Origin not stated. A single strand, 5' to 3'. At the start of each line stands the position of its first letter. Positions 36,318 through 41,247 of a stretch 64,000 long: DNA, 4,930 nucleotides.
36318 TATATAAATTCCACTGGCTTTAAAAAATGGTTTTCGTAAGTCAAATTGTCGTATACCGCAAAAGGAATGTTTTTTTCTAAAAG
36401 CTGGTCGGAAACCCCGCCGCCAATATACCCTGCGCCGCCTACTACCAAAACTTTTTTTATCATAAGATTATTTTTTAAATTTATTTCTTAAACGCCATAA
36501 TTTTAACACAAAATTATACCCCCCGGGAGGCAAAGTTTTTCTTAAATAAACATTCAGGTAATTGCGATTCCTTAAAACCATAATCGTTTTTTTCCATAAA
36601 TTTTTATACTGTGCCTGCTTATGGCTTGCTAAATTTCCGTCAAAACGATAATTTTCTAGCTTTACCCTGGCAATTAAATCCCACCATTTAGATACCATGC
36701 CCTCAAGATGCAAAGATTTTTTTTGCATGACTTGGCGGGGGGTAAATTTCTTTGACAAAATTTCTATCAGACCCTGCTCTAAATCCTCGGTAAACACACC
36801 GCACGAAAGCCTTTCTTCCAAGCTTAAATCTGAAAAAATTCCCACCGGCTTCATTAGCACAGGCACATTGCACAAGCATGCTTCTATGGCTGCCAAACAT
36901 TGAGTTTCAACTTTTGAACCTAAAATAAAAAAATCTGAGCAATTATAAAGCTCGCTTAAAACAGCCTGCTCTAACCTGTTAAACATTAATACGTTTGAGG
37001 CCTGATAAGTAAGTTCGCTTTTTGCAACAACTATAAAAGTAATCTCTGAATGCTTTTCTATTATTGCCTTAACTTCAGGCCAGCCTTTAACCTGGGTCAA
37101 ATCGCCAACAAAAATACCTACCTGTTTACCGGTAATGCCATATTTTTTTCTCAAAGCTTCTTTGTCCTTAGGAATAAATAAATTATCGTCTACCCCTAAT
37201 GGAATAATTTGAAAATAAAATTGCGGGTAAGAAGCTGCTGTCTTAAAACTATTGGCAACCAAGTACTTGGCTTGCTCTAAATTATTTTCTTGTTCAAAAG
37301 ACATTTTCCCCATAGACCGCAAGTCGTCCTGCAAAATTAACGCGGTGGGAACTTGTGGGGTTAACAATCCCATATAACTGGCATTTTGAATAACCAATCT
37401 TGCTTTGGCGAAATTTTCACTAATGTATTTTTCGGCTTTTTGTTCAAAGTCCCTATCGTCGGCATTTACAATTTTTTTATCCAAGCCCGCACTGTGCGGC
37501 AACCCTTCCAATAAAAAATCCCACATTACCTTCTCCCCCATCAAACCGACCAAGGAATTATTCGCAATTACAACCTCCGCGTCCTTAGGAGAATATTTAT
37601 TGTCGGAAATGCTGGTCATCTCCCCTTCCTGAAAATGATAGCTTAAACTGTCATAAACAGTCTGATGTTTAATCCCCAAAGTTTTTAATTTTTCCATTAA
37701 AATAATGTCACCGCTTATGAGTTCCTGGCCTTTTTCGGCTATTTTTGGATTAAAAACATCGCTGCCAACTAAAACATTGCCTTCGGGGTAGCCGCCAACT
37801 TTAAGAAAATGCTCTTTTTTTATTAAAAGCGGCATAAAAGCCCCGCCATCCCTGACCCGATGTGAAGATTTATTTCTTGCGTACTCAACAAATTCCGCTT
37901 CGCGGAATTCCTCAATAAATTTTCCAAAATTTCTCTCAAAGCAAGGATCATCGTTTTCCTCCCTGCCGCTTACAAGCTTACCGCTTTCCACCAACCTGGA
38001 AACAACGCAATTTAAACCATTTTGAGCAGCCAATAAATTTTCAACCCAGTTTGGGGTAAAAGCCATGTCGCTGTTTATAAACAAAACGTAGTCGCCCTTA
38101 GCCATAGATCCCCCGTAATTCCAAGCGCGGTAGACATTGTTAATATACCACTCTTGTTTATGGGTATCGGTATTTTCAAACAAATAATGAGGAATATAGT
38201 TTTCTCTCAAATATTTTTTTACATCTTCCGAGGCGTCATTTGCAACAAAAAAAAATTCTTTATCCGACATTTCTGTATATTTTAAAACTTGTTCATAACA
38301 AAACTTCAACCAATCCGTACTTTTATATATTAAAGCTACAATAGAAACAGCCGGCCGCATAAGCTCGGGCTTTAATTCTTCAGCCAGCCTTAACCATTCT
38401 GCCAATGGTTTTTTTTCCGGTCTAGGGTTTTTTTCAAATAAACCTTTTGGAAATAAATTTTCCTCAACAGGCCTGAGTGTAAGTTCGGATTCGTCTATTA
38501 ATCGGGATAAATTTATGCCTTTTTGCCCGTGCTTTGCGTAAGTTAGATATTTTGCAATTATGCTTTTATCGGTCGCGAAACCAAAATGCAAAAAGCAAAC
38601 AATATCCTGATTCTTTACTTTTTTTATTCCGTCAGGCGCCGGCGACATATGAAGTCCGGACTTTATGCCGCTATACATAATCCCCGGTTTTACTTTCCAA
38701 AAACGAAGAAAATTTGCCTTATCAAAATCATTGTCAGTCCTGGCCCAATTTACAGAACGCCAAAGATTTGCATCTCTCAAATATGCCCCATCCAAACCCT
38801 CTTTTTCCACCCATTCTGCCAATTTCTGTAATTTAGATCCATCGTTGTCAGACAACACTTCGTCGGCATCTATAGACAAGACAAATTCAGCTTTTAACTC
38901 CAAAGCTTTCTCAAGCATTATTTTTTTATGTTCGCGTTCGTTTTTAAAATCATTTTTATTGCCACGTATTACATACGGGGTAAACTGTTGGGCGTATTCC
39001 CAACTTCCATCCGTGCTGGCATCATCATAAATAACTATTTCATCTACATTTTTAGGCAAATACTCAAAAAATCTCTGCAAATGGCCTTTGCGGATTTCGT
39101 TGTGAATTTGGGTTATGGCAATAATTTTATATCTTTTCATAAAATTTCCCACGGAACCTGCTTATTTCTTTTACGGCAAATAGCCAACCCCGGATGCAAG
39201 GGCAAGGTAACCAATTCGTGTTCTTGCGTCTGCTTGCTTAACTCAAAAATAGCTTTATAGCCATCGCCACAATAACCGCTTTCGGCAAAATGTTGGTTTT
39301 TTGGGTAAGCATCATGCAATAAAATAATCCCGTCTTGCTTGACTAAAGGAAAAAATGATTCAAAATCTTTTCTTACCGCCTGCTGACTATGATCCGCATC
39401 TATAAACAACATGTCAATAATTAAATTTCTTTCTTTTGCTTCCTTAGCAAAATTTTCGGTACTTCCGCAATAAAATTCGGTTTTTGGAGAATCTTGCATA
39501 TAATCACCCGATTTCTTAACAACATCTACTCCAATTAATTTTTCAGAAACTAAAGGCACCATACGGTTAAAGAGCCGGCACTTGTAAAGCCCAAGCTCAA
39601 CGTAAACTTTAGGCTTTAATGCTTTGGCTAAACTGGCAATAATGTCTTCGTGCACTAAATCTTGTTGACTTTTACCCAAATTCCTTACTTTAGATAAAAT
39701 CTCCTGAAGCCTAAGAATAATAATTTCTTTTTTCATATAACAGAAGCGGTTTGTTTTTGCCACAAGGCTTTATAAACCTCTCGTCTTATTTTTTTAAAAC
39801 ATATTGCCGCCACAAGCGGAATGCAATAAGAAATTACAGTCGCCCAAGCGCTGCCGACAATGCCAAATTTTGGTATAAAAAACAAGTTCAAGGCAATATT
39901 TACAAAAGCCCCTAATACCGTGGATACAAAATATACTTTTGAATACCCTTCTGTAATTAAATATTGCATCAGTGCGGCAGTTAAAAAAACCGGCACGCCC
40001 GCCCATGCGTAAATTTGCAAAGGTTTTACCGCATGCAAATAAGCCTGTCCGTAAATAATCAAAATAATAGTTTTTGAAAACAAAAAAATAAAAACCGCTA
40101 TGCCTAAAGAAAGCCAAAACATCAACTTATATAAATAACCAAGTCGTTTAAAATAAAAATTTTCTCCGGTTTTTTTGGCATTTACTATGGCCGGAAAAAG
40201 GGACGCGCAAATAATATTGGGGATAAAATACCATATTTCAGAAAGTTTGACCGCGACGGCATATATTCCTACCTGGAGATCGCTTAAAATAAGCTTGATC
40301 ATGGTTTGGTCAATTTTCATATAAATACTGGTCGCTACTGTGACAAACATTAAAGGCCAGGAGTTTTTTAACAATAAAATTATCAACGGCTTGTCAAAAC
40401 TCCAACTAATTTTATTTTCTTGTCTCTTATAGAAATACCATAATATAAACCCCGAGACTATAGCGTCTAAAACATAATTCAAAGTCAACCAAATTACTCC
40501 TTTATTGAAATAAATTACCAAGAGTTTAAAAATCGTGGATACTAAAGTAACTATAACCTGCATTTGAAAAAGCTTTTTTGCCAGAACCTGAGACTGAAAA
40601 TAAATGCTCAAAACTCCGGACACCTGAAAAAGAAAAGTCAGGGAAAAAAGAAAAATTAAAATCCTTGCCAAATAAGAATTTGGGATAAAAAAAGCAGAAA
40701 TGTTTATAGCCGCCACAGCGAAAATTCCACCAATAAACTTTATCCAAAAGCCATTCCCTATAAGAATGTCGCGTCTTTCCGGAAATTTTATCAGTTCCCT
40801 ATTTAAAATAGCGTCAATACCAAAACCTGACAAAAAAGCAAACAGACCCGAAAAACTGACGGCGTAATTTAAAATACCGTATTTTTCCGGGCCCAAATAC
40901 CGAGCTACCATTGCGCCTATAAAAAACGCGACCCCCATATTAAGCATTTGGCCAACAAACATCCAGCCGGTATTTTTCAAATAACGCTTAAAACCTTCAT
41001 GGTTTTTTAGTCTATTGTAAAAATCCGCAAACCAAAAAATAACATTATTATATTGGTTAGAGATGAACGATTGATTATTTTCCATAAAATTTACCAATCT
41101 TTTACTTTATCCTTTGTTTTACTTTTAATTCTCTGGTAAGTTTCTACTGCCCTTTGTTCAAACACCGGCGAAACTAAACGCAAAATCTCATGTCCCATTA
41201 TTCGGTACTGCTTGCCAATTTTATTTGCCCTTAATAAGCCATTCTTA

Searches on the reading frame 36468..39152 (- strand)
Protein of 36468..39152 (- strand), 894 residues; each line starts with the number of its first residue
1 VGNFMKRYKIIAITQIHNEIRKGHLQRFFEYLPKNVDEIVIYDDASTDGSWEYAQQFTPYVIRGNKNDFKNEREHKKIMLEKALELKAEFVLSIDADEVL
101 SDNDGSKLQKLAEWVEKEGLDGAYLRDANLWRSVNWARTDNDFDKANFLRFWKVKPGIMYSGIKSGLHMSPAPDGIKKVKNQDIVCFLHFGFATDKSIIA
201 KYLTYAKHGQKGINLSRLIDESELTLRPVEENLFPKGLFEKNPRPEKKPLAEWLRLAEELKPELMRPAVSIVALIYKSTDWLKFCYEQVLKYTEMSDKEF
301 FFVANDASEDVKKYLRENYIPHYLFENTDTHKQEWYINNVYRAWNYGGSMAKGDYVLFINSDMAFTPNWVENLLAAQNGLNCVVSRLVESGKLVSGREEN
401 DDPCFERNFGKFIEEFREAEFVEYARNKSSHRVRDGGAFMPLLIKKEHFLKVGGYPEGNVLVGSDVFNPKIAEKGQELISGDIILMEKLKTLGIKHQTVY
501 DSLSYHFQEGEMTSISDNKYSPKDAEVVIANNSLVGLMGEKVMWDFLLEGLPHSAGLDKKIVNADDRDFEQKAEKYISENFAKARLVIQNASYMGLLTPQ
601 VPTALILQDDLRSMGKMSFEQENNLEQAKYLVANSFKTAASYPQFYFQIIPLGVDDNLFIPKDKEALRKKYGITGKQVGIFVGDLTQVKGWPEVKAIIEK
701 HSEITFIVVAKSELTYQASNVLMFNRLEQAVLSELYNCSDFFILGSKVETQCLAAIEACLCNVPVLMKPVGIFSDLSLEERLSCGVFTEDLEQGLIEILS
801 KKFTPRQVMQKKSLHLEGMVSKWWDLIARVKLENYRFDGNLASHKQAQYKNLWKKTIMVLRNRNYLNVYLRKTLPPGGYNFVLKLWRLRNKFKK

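Call 7: search_protein_families(library=pfam, proteins=[window:36468-39152:-], max_evalue=0.001)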
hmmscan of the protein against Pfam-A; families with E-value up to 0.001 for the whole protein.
window:36468-39152:- (894 aa): 5 families
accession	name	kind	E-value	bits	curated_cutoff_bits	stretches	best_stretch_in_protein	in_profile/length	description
PF00535.33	Glycos_transf_2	-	3.6e-18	66.5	23.3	2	270-385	1-113/168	Glycosyl transferase family 2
PF13704.12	Glyco_tranf_2_4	-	6.4e-09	36.6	27.5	1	25-104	7-88/98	Glycosyl transferase family 2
PF00534.26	Glycos_transf_1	-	2.2e-07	31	26.4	1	663-781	1-135/172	Glycosyl transferases group 1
PF13692.12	Glyco_trans_1_4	-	2.4e-05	25.1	27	1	689-776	15-114/142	Glycosyl transferases group 1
PF10111.15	Glyco_tranf_2_2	-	0.00096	19.2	27.3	0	283-457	13-183/276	Glycosyltransferase like family 2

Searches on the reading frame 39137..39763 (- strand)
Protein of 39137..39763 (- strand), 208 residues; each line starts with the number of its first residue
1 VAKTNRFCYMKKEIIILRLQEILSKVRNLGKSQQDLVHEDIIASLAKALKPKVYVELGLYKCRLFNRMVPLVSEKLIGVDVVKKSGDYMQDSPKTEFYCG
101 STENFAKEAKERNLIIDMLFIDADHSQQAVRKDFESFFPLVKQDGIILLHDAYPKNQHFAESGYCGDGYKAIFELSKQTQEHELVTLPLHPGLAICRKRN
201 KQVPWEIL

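Call 7: search_protein_families(library=pfam, proteins=[window:39137-39763:-], max_evalue=0.001)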
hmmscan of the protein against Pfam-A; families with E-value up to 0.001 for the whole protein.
window:39137-39763:- (208 aa): 1 family
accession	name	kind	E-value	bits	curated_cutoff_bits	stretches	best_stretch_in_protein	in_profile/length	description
PF13578.12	Methyltransf_24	-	9.3e-11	43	26.3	1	74-151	24-104/105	Methyltransferase domain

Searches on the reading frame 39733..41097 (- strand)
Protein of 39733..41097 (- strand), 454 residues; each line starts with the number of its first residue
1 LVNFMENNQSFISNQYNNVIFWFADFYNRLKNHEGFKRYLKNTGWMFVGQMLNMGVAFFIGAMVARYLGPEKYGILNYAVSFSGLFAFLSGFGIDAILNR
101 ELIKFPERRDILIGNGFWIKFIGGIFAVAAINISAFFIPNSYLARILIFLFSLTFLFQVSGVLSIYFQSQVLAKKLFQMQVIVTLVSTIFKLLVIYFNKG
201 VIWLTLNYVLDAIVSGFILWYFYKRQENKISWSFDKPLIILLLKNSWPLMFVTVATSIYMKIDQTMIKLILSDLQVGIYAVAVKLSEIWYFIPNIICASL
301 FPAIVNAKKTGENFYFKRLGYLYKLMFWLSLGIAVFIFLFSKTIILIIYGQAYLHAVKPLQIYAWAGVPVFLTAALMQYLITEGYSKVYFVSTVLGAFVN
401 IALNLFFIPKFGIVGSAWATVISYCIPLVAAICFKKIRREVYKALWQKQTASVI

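Call 7: search_protein_families(library=pfam, proteins=[window:39733-41097:-], max_evalue=0.001)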
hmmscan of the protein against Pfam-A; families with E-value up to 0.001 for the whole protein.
window:39733-41097:- (454 aa): 3 families
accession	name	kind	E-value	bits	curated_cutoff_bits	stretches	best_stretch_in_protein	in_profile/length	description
PF01943.22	Polysacc_synt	-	4.7e-28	98.8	28.2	1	40-306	2-272/274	Polysaccharide biosynthesis protein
PF13440.11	Polysacc_synt_3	-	3.9e-21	76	23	1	64-357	2-292/293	Polysaccharide biosynthesis protein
PF03023.19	MurJ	-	6e-08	32.2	27.4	1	296-441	253-405/451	Lipid II flippase MurJ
